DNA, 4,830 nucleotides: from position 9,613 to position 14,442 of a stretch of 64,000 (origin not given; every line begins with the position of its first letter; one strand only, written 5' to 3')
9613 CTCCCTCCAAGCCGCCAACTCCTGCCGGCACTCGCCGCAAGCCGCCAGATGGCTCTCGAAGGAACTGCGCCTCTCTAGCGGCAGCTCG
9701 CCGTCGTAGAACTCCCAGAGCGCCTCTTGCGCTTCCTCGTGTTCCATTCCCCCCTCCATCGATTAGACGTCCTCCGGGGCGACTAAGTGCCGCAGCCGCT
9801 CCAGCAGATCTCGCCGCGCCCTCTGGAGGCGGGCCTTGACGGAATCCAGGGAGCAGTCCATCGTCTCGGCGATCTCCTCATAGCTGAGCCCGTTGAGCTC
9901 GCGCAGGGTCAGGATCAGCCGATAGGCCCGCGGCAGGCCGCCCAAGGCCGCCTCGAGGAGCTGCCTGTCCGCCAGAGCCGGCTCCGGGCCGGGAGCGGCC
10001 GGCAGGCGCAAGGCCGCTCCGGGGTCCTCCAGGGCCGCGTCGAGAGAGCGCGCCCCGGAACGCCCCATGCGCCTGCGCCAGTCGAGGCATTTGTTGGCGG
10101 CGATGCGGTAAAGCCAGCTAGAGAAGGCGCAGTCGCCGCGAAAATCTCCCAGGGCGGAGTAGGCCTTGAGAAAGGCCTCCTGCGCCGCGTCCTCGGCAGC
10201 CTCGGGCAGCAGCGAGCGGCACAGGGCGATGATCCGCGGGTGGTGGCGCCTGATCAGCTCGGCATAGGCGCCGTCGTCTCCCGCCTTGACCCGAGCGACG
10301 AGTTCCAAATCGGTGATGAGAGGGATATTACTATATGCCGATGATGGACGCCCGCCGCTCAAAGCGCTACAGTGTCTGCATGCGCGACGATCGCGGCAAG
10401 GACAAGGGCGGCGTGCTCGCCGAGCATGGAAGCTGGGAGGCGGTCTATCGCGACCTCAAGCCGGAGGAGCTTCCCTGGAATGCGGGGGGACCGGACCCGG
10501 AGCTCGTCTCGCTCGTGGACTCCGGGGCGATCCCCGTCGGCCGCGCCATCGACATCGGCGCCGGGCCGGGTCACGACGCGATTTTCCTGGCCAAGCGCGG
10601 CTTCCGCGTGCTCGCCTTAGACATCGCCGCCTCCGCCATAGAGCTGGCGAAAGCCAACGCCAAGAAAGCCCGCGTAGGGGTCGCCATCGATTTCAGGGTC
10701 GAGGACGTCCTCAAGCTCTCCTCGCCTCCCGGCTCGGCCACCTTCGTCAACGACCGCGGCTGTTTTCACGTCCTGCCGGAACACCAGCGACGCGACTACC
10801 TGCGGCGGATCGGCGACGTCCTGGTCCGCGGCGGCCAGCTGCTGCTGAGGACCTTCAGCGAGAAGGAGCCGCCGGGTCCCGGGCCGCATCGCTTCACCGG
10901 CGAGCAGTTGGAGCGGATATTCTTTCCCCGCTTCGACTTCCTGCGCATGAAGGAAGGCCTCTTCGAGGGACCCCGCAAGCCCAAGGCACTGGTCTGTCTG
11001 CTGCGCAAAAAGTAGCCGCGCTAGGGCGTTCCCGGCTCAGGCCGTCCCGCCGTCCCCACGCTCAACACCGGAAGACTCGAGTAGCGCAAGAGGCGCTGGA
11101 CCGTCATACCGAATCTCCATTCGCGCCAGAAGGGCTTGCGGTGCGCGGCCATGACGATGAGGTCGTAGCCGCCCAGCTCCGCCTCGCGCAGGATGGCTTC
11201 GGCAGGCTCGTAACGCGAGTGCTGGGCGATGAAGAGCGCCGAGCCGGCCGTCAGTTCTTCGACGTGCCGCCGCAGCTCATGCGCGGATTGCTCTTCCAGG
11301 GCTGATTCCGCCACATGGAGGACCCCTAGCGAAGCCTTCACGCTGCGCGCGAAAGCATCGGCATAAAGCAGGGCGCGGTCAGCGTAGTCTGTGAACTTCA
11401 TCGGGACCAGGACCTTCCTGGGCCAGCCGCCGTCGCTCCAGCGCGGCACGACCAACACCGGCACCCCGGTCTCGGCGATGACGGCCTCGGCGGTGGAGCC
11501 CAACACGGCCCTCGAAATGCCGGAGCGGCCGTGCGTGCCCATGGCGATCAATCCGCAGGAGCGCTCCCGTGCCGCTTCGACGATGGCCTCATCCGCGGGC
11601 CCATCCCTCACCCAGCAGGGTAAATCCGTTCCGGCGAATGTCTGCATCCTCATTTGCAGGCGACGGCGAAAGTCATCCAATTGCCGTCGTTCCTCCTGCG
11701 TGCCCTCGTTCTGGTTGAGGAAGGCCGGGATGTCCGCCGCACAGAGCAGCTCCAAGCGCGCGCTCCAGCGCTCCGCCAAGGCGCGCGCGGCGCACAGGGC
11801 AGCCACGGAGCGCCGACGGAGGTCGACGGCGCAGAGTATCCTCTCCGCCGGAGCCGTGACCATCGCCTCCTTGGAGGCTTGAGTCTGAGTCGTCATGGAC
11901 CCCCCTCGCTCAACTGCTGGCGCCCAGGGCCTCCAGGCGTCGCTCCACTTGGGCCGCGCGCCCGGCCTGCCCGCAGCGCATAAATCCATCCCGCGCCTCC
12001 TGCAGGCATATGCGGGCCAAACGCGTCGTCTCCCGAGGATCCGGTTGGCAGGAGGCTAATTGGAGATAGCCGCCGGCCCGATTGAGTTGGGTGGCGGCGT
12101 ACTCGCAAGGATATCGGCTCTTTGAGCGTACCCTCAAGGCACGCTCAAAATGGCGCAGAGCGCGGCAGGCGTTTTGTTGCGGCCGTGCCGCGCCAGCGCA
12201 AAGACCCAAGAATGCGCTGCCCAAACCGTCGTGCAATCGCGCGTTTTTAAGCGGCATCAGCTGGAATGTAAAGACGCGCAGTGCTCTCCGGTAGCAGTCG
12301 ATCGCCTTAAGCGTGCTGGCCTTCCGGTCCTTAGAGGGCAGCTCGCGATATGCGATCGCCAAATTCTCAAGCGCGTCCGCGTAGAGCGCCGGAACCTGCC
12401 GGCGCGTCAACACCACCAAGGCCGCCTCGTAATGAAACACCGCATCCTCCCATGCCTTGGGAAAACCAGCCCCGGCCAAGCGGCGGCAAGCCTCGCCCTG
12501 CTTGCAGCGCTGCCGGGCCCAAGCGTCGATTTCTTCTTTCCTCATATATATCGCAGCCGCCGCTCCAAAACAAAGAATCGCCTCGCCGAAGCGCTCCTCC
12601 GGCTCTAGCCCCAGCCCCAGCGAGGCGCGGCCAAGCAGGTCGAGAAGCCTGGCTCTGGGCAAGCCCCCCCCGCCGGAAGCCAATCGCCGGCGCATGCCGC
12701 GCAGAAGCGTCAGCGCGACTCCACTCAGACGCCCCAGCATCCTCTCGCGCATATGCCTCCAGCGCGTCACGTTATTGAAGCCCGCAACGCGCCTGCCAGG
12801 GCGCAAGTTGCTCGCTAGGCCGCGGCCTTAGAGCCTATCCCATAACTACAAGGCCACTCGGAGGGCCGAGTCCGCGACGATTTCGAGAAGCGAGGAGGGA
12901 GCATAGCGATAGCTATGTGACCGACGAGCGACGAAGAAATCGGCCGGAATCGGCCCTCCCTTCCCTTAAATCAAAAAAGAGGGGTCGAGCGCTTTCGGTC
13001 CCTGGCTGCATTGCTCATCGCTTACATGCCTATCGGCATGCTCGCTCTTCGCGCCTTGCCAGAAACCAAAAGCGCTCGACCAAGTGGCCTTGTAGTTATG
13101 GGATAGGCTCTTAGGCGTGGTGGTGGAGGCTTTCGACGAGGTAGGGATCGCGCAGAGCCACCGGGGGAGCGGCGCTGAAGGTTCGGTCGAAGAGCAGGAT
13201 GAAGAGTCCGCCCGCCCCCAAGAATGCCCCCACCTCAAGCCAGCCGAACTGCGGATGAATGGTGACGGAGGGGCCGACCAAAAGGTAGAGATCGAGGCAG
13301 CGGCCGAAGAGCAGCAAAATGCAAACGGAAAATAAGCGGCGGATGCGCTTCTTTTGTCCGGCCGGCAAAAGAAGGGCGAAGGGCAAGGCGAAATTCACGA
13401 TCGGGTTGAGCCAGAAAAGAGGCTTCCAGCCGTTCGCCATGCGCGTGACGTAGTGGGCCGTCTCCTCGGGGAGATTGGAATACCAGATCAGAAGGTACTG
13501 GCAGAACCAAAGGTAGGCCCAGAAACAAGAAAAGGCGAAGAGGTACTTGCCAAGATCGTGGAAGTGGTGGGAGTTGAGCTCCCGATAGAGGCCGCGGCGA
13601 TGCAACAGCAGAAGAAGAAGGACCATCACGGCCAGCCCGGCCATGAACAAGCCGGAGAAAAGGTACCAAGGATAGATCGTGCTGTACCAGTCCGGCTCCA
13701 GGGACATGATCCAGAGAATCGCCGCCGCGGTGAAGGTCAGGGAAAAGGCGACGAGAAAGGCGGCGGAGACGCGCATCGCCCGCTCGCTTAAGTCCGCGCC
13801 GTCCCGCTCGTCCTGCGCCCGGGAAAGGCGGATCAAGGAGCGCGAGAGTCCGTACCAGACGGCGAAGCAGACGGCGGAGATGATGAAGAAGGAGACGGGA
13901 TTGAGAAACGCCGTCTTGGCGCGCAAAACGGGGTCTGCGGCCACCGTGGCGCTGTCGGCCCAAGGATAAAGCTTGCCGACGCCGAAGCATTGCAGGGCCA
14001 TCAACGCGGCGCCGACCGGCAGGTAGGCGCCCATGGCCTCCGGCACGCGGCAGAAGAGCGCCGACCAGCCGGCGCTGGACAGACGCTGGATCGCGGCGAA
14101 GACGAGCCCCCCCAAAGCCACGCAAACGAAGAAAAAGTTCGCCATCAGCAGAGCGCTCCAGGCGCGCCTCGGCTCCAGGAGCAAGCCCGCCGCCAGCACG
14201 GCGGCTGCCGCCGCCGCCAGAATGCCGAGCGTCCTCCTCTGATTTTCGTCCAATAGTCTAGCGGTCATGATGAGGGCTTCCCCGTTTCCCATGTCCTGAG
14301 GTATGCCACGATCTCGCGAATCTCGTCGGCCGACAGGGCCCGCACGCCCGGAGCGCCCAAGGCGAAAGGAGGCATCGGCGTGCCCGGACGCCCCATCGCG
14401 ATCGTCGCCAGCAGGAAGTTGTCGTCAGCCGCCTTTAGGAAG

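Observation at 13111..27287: A cyc2-like cytochrome-porin, a small cytochrome c and a full ACIII operon form one same-strand respiratory island next to a sigma-54 two-component system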

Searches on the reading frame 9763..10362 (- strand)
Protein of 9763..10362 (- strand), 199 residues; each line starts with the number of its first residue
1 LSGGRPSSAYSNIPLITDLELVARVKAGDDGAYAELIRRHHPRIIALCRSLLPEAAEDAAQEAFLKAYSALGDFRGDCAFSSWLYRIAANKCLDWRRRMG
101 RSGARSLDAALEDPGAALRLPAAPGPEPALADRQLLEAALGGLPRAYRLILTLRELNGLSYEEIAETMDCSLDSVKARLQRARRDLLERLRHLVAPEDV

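Call 44: search_protein_families(library=pfam, proteins=[window:9763-10362:-], max_evalue=0.0001)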
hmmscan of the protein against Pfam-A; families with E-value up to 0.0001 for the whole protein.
window:9763-10362:- (199 aa): 4 families
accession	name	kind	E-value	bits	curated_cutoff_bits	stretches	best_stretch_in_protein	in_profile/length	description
PF08281.18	Sigma70_r4_2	-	1.5e-17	63.4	25.7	1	134-186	2-54/54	Sigma-70, region 4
PF04542.20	Sigma70_r2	-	8.6e-17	61.1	24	1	36-101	1-70/71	Sigma-70 region 2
PF04545.22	Sigma70_r4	-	1.3e-08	34.6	24.1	1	139-186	1-48/50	Sigma-70, region 4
PF07638.17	Sigma70_ECF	-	8.4e-07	29.5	21.1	1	21-190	7-183/185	ECF sigma factor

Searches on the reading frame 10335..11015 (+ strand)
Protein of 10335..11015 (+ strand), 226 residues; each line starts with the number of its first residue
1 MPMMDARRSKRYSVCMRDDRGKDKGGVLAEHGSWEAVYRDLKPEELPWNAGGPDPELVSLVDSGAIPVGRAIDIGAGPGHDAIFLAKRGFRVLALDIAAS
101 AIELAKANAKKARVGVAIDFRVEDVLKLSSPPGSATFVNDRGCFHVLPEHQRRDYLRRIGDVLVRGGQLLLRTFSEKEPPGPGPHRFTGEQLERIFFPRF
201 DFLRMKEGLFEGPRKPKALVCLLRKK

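Call 44: search_protein_families(library=pfam, proteins=[window:10335-11015:+], max_evalue=0.0001)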
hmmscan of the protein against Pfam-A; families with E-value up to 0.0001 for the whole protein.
window:10335-11015:+ (226 aa): 7 families
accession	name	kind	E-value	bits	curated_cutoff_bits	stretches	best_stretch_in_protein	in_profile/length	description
PF13649.12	Methyltransf_25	-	2e-15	57.7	27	1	72-167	2-97/97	Methyltransferase domain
PF08241.18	Methyltransf_11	-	1.1e-12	48.8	21.2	1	72-170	1-94/95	Methyltransferase domain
PF05724.17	TPMT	-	8.4e-12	45.7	26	1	31-206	3-189/218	Thiopurine S-methyltransferase (TPMT)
PF13847.12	Methyltransf_31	-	4.4e-10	39.8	27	1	70-176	6-115/145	Methyltransferase domain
PF08242.18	Methyltransf_12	-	5.6e-09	37.1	30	1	72-169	1-98/98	Methyltransferase domain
PF13489.12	Methyltransf_23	-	2.4e-07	31.1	27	1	68-175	23-120/164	Methyltransferase domain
PF05175.20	MTS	-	8.2e-05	22.7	23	0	68-127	32-92/170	Methyltransferase small domain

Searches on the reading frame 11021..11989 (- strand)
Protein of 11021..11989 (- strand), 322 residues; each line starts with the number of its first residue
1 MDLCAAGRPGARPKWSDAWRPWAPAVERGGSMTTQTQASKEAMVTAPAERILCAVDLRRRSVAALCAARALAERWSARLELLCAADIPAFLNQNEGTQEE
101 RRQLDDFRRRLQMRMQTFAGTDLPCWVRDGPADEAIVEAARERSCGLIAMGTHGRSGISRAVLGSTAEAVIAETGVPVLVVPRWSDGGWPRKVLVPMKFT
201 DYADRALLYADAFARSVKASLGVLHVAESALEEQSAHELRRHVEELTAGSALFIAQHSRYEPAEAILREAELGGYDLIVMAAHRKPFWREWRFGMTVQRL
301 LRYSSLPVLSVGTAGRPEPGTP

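Call 44: search_protein_families(library=pfam, proteins=[window:11021-11989:-], max_evalue=0.0001)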
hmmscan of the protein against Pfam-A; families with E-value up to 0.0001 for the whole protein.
window:11021-11989:- (322 aa): 1 family
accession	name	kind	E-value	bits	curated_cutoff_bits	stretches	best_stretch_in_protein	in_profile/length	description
PF00582.32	Usp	-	7.8e-42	143.6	24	2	49-182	3-141/141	Universal stress protein family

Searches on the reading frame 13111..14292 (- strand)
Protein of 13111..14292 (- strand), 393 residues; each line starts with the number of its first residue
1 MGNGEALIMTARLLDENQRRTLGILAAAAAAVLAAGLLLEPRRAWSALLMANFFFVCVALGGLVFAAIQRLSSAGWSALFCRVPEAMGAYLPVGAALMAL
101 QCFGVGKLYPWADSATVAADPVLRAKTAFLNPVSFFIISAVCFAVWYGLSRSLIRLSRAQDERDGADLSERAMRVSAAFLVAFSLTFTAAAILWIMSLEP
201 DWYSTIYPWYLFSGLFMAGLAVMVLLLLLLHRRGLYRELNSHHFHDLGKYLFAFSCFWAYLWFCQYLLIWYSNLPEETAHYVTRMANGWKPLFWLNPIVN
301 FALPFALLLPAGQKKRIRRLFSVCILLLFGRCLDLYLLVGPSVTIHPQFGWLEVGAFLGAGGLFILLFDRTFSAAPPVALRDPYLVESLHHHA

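Call 4: search_protein_families(library=pfam, proteins=[window:13111-14292:-], max_evalue=0.01)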
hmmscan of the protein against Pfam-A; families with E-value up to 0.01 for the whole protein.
window:13111-14292:- (393 aa): 1 family
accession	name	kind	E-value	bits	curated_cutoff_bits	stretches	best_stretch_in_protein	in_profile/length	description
PF16951.10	MaAIMP_sms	-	0.0049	17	26.2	0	144-166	15-37/60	Putative methionine and alanine importer, small subunit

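Call 5: search_protein_families(library=ncbifam, proteins=[window:13111-14292:-], max_evalue=0.01)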
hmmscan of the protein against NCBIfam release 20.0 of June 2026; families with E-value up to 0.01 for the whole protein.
window:13111-14292:- (393 aa): 1 family
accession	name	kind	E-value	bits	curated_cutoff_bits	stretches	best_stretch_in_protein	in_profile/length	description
NF045714.1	sulf_resp_HmcC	equivalog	0.00027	20.3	550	1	197-322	185-305/376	sulfate respiration complex protein HmcC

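Call 57: search_solved_structures(query=window:13111-14271:-, max_evalue=0.01)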
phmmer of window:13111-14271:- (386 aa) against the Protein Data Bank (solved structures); distinct sequences matched with E-value up to 0.01: 6.
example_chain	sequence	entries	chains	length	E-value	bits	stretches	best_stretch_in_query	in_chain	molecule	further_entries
6btm_F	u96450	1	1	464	1.6e-57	198.6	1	35-385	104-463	Alternative Complex III subunit F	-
6f0k_F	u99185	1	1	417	6.8e-52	180.1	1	25-385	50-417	ActF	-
6lod_F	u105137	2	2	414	8.6e-44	153.4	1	17-377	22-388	Uncharacterized protein ActF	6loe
8k9e_F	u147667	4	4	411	4.4e-40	141.2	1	8-380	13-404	Quinol:cytochrome c oxidoreductase quinone-binding subunit 2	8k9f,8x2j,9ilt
6f0k_C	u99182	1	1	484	3.5e-07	32.9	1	184-374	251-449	Polysulphide reductase NrfD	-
6lod_C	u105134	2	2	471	0.0001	24.8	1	185-339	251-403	Polysulphide reductase NrfD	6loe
